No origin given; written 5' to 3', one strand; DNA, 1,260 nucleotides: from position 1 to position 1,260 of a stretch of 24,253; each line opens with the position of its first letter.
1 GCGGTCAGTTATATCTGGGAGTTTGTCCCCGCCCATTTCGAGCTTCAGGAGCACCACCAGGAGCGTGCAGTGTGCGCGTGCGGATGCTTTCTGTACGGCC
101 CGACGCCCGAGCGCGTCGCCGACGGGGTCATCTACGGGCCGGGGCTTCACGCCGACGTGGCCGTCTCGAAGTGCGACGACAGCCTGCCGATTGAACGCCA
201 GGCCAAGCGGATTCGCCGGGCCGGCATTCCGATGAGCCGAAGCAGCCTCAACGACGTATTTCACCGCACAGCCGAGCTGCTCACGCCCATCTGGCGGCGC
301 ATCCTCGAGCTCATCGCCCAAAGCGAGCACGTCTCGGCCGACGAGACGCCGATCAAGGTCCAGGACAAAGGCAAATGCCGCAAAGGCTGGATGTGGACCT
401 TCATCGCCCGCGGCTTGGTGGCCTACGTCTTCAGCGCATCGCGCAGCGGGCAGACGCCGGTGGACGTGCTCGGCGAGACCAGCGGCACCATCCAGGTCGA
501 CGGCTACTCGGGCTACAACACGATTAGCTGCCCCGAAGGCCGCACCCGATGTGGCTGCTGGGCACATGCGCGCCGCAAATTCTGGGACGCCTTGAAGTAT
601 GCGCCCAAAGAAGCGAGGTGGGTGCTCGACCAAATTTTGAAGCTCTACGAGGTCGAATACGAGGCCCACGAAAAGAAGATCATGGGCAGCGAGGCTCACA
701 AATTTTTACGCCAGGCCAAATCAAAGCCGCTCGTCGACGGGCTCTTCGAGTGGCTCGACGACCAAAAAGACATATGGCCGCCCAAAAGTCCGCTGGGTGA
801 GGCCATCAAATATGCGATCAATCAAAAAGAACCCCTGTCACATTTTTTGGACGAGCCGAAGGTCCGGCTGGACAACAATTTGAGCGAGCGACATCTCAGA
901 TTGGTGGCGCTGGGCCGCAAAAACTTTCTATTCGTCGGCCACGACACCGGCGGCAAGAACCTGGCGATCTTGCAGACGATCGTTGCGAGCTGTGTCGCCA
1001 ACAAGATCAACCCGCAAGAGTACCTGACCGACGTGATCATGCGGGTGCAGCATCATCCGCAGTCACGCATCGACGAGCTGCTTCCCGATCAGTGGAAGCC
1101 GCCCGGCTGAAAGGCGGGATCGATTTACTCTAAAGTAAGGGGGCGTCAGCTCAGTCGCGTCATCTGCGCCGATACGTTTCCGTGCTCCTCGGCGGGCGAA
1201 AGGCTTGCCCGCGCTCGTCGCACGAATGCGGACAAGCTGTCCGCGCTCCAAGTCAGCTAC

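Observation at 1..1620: Orphan type I-E-like CRISPR mini-array abutting an IS66 transposase, with no cas genes nearby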

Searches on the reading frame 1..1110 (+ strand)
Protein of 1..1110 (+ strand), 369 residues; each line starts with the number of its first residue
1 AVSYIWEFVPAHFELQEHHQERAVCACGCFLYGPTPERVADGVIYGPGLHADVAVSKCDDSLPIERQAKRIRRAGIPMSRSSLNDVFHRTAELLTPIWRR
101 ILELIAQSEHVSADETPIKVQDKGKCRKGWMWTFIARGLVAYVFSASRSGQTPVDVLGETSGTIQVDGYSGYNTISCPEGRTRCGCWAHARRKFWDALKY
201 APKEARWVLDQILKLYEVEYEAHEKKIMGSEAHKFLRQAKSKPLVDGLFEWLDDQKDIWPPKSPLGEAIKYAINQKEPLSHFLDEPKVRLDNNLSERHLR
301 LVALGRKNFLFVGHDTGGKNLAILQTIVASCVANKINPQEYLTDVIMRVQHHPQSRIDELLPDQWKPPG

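Call 10: search_protein_families(library=pfam, proteins=[window:1-1110:+], max_evalue=0.01)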
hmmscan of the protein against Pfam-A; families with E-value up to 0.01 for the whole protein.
window:1-1110:+ (369 aa): 2 families
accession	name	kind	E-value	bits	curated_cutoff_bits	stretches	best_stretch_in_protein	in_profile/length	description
PF03050.20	DDE_Tnp_IS66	-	1.6e-82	277.6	23.1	1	43-319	2-283/284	Transposase IS66 family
PF13817.11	DDE_Tnp_IS66_C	-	1.7e-11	44.6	30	1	326-362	1-38/39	IS66 C-terminal element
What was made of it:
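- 1..1110 (+): tnpC, C-terminal 369 codons, cut by the window start. Pfam DDE_Tnp_IS66 1.6e-82 and DDE_Tnp_IS66_C 1.7e-11 (call 10).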

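Call 24: find_homologous_proteins(query=window:1-1110:+, max_evalue=1e-50)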
Query window:1-1110:+ (369 aa): 2226 proteins with E <= 1e-50 among 8000 candidates; the best 120 are listed.
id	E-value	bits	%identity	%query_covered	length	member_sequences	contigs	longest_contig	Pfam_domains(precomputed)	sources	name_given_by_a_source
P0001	8.5e-257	869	100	100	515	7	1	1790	PF03050.21,PF13817.12,PF13005.13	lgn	-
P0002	3.8e-228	775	90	98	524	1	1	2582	PF03050.21,PF13817.12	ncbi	-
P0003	4.0e-224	762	87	100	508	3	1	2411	PF03050.21,PF13817.12,PF13005.13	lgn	-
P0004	4.6e-182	623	72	99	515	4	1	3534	PF03050.21,PF13817.12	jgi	-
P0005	2.4e-180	618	90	79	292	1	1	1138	PF03050.21,PF13817.12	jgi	jgi:transposase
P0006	6.8e-179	613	70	99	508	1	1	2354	PF03050.21,PF13817.12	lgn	-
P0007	4.8e-173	594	68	100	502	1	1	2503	PF03050.21,PF13817.12,PF13005.13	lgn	-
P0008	1.3e-172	592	68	99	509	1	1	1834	PF03050.21,PF13817.12,PF13005.13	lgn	-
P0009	4.1e-172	591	67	99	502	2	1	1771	PF03050.21,PF13817.12,PF13005.13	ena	-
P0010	4.3e-164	564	66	100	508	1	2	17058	PF03050.21,PF13817.12,PF13005.13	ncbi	-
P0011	2.6e-163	562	66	100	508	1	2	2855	PF03050.21,PF13817.12,PF13005.13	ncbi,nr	ncbi:MAG: IS66 family transposase [Bradymonadaceae bacterium]|nr:IS66 family transposase [Lujinxingi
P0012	6.6e-160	550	64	98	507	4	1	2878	PF03050.21,PF13817.12,PF13005.13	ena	-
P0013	8.9e-160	550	64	99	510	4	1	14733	PF03050.21,PF13817.12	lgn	-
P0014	5.9e-159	547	63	99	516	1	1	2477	PF03050.21,PF13817.12,PF13005.13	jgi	jgi:transposase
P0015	1.8e-155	536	60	99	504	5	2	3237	PF03050.21,PF13817.12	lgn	-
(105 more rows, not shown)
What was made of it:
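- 1..1110 (+): 100% identical to the 515-aa P0001 (call 24).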

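Call 25: find_encoding_contigs(protein=P0001, flank=10000, max_places=10)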
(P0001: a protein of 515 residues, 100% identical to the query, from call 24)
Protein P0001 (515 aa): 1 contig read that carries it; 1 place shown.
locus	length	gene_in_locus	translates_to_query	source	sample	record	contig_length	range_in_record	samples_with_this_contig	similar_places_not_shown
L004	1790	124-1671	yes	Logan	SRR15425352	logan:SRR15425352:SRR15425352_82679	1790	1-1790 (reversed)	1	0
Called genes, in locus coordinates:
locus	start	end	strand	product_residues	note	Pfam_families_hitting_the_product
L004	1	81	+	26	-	?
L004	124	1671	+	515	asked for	PF13005:zf-IS66 (weak), PF03050:DDE_Tnp_IS66, PF13817:DDE_Tnp_IS66_C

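Call 26: find_encoding_contigs(protein=P0002, flank=10000, max_places=10)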
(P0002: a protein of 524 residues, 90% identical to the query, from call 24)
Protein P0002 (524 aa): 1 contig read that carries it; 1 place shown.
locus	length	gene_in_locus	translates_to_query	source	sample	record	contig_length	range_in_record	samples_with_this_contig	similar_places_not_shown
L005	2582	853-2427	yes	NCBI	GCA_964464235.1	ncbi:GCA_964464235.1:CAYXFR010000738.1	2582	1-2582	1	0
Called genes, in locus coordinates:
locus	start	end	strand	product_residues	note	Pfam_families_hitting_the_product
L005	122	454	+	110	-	-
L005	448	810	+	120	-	PF05717:TnpB_IS66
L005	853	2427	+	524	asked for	PF03050:DDE_Tnp_IS66, PF13817:DDE_Tnp_IS66_C (weak)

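Call 27: find_encoding_contigs(protein=P0003, flank=10000, max_places=10)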
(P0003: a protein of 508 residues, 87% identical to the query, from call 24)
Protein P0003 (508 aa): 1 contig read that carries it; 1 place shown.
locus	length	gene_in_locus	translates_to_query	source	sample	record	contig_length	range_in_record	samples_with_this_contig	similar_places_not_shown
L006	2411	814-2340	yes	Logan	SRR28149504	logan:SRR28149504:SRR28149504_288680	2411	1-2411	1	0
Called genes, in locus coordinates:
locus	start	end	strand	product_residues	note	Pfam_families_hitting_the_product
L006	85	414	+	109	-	-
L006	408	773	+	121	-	PF05717:TnpB_IS66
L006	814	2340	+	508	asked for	PF13005:zf-IS66 (weak), PF03050:DDE_Tnp_IS66, PF13817:DDE_Tnp_IS66_C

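Call 68: list_cluster_members(proteins=[window:1-1110:+, window:70-1110:+, P0139, window:1458-1664:+, window:1664-1912:+, window:1685-1954:-, window:1317-1445:-, window:1436-1564:-])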
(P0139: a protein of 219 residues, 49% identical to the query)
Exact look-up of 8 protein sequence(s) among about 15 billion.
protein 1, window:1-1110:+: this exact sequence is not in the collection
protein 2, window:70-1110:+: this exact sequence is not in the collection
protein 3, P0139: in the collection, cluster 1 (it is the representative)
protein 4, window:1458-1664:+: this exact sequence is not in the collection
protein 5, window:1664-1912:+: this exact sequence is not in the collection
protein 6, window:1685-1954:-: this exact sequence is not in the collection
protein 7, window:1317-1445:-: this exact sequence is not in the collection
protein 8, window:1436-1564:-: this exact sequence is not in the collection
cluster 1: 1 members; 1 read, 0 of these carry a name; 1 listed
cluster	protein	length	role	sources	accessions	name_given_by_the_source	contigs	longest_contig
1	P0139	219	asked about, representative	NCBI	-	-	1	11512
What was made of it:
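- Tried and rejected: Both were absent, which is inconclusive, partly because a GTG start would be translated as V rather than M (call 68).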
